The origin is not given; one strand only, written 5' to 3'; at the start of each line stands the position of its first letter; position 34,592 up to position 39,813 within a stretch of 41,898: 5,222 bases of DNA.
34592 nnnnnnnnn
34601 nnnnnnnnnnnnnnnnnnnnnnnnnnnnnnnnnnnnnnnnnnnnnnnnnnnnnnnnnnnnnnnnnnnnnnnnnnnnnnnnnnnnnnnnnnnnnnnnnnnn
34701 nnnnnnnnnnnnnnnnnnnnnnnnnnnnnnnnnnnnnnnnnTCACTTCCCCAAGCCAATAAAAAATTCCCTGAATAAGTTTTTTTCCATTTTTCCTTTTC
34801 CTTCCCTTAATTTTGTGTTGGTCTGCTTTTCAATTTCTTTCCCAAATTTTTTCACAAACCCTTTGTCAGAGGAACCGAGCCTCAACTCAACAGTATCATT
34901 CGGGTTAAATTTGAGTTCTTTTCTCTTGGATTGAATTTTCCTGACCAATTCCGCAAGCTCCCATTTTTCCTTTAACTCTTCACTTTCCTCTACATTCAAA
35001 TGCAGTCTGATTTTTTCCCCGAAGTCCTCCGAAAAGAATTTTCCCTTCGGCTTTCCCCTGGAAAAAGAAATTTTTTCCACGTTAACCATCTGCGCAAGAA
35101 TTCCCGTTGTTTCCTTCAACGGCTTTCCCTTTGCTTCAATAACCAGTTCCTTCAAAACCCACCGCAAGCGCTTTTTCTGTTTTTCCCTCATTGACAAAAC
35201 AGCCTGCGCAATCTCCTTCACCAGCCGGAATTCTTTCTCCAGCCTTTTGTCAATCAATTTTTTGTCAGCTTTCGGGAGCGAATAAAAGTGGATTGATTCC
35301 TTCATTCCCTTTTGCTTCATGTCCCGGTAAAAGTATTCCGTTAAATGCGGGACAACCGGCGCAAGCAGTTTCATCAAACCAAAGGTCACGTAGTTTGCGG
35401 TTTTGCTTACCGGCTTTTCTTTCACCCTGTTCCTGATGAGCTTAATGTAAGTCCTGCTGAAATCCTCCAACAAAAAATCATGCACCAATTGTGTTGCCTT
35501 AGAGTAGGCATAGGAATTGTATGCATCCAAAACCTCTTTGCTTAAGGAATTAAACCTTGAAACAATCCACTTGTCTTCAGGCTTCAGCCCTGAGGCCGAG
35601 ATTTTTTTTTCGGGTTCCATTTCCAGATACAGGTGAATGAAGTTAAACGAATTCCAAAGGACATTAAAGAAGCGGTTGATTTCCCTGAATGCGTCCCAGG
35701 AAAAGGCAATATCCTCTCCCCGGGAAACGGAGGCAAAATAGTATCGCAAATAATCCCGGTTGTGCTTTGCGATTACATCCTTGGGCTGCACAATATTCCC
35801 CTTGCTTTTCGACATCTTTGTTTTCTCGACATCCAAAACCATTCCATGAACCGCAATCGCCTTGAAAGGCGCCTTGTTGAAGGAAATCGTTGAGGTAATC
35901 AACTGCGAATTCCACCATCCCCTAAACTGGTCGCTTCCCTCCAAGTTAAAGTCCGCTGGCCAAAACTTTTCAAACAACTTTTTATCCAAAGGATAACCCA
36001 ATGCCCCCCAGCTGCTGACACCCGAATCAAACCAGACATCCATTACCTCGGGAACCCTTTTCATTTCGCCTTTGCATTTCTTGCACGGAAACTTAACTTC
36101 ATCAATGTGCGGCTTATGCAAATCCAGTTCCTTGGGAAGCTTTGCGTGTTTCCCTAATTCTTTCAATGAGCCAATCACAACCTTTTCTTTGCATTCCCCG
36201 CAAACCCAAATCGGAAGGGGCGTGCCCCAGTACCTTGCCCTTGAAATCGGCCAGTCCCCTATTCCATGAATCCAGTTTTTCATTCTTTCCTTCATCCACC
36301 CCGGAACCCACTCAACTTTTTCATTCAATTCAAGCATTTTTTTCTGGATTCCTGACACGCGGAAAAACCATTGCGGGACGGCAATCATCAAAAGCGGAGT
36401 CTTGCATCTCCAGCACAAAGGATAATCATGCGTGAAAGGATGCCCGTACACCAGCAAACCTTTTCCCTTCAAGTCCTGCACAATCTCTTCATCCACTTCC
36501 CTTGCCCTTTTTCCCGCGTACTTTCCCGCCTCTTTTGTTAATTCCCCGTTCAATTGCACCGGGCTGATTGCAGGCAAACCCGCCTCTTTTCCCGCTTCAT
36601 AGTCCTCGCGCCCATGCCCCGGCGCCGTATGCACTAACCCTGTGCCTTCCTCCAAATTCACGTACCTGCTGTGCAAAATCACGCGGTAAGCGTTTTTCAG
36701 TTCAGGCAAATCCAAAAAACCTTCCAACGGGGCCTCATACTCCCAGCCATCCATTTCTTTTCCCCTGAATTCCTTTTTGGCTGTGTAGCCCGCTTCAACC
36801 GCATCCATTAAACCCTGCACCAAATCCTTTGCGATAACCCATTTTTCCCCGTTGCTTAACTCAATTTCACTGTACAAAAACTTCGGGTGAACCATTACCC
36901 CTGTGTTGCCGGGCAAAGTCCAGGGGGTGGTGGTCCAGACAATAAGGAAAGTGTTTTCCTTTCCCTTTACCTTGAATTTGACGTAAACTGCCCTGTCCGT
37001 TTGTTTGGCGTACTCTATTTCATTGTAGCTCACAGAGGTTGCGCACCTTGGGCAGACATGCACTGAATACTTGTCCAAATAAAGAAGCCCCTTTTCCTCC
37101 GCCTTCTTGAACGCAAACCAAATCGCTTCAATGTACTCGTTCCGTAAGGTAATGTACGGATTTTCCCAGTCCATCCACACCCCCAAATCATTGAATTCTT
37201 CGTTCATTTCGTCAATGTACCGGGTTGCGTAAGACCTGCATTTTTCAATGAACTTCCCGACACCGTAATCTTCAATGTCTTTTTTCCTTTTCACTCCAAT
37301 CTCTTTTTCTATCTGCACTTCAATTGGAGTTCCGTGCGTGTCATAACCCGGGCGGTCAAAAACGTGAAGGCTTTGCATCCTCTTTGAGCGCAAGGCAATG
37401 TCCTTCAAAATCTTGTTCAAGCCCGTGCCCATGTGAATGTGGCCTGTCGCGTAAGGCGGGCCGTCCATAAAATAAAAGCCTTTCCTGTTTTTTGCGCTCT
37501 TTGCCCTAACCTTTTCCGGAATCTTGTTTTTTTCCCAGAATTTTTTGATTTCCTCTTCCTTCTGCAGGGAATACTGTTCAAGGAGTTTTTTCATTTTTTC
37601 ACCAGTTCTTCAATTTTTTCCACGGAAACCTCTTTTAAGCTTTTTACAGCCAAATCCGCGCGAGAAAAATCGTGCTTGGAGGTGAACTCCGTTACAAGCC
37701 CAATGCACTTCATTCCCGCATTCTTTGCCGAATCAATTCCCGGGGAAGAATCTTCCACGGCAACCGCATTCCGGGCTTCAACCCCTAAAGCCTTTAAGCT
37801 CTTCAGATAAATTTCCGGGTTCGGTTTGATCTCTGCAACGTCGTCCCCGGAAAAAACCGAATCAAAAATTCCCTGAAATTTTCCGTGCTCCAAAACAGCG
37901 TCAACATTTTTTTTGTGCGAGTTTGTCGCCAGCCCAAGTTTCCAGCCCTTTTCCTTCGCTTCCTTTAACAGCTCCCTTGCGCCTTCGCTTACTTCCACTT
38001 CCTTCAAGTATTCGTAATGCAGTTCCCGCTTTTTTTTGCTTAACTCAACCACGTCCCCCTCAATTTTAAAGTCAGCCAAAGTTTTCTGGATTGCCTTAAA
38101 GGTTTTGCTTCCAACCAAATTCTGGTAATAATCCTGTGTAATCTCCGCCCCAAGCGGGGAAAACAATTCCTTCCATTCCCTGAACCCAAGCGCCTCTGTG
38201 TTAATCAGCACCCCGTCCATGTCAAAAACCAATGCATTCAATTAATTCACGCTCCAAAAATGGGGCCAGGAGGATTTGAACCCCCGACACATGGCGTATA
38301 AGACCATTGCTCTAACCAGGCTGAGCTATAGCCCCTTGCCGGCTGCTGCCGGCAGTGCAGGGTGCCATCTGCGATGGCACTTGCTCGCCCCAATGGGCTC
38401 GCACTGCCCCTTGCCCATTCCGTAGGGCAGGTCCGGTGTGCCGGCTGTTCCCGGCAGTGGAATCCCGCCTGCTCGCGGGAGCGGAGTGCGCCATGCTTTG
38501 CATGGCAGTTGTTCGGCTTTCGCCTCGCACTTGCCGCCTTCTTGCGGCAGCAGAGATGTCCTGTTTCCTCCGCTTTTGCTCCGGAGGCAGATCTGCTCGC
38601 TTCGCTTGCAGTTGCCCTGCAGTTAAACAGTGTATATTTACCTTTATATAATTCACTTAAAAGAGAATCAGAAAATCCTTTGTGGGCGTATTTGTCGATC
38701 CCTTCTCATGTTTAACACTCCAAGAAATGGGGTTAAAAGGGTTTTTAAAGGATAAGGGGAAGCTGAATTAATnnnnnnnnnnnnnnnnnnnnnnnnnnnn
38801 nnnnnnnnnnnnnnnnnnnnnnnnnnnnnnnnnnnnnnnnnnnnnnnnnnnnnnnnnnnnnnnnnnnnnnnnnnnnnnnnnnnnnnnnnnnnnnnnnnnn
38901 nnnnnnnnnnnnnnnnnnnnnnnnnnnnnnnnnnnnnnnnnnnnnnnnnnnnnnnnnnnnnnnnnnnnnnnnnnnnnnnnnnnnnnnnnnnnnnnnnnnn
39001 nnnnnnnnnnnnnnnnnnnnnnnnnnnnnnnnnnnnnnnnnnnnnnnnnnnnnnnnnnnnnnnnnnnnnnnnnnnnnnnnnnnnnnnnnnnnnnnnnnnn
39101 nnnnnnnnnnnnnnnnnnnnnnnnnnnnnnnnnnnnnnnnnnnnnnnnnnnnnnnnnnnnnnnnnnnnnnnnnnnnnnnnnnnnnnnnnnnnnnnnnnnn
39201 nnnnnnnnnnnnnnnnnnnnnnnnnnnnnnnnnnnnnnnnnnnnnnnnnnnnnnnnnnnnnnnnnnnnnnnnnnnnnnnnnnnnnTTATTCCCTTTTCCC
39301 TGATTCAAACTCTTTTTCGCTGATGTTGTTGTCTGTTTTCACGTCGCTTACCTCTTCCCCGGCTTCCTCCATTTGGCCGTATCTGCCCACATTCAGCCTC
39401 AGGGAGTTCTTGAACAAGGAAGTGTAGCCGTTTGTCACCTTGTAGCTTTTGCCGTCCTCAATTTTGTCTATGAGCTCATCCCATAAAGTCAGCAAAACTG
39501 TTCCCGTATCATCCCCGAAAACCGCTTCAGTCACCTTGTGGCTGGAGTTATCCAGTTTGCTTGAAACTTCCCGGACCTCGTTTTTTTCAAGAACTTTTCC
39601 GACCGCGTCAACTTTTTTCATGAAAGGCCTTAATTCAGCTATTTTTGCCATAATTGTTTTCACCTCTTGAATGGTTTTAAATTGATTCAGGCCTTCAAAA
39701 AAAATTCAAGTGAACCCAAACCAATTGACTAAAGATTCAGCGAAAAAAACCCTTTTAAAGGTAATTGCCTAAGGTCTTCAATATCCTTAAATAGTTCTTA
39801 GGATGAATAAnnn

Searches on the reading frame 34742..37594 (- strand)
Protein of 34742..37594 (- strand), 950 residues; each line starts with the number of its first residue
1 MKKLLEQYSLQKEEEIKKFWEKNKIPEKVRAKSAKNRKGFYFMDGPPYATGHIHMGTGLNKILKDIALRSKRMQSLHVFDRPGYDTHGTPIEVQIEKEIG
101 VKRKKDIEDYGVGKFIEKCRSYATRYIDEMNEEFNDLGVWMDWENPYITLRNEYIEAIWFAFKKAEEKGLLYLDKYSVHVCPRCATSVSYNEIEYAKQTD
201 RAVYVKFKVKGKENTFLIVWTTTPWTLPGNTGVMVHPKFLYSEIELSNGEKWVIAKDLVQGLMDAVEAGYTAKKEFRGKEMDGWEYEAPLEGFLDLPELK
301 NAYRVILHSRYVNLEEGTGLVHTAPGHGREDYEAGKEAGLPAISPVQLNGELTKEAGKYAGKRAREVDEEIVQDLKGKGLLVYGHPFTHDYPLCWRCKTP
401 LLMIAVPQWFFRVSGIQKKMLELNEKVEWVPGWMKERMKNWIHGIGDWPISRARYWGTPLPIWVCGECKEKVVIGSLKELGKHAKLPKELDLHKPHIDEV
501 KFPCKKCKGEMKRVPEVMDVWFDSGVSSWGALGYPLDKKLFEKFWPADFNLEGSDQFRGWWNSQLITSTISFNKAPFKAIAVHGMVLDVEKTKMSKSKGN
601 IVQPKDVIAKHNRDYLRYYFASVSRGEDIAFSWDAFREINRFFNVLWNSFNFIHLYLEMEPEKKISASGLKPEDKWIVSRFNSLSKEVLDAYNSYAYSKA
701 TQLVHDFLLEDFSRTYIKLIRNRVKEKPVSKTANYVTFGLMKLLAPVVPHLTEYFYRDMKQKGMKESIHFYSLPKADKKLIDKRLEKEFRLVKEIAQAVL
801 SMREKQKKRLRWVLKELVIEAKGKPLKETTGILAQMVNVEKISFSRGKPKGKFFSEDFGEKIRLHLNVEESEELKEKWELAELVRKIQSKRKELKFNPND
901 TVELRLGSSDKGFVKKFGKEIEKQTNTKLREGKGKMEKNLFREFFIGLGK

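Call 99: list_cluster_members(proteins=[window:34742-37594:-, window:11865-13865:+, window:30041-30313:-, P0003, P0009, P0123])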
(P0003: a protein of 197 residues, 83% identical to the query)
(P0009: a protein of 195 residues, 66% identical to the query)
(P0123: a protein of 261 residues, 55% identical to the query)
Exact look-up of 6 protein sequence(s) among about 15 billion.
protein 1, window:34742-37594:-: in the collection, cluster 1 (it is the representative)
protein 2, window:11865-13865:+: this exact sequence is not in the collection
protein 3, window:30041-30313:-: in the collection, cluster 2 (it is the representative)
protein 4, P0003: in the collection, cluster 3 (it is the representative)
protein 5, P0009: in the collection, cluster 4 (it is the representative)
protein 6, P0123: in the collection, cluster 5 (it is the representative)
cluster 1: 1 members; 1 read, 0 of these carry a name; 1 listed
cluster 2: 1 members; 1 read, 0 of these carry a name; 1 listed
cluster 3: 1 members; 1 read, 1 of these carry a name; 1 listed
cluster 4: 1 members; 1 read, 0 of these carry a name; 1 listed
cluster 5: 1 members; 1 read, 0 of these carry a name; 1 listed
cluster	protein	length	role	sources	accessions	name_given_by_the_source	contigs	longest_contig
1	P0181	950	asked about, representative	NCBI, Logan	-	-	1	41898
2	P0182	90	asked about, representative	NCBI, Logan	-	-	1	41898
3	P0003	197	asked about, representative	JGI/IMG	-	uncharacterized LabA/DUF88 family protein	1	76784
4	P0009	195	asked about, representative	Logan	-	-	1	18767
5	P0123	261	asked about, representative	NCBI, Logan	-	-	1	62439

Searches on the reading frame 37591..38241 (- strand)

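Call 49: search_protein_families(library=pfam, proteins=[window:37591-38241:-], max_evalue=0.001)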
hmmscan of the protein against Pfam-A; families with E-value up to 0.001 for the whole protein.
window:37591-38241:- (216 aa): 6 families
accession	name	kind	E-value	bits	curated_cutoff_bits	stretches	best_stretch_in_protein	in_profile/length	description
PF13419.12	HAD_2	-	7.3e-38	130.9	23.8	1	5-181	2-177/178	Haloacid dehalogenase-like hydrolase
PF00702.32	Hydrolase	-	5.9e-28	99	26.4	1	1-176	1-191/191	haloacid dehalogenase-like hydrolase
PF12710.13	HAD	-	8.1e-07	30.1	27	1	4-133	1-142/189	haloacid dehalogenase-like hydrolase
PF13242.12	Hydrolase_like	-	2.8e-06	27.6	22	1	139-204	4-74/75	HAD-hyrolase-like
PF03031.24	NIF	-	5.4e-06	26.6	21.8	1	78-177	33-129/160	NLI interacting factor-like phosphatase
PF13344.12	Hydrolase_6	-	3.2e-05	24.3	27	0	83-119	14-50/101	Haloacid dehalogenase-like hydrolase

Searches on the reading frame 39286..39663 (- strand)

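Call 49: search_protein_families(library=pfam, proteins=[window:39286-39663:-], max_evalue=0.001)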
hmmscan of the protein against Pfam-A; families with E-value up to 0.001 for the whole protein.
window:39286-39663:- (125 aa): 2 families
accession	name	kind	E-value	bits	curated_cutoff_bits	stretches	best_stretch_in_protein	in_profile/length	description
PF21473.3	Ssb-like_OB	-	1.3e-13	51.3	24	1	11-99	1-96/97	Single-stranded DNA binding protein Ssb-like, OB fold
PF01336.31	tRNA_anti-codon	-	0.00024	21.4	27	1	33-93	10-70/75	OB-fold nucleic acid binding domain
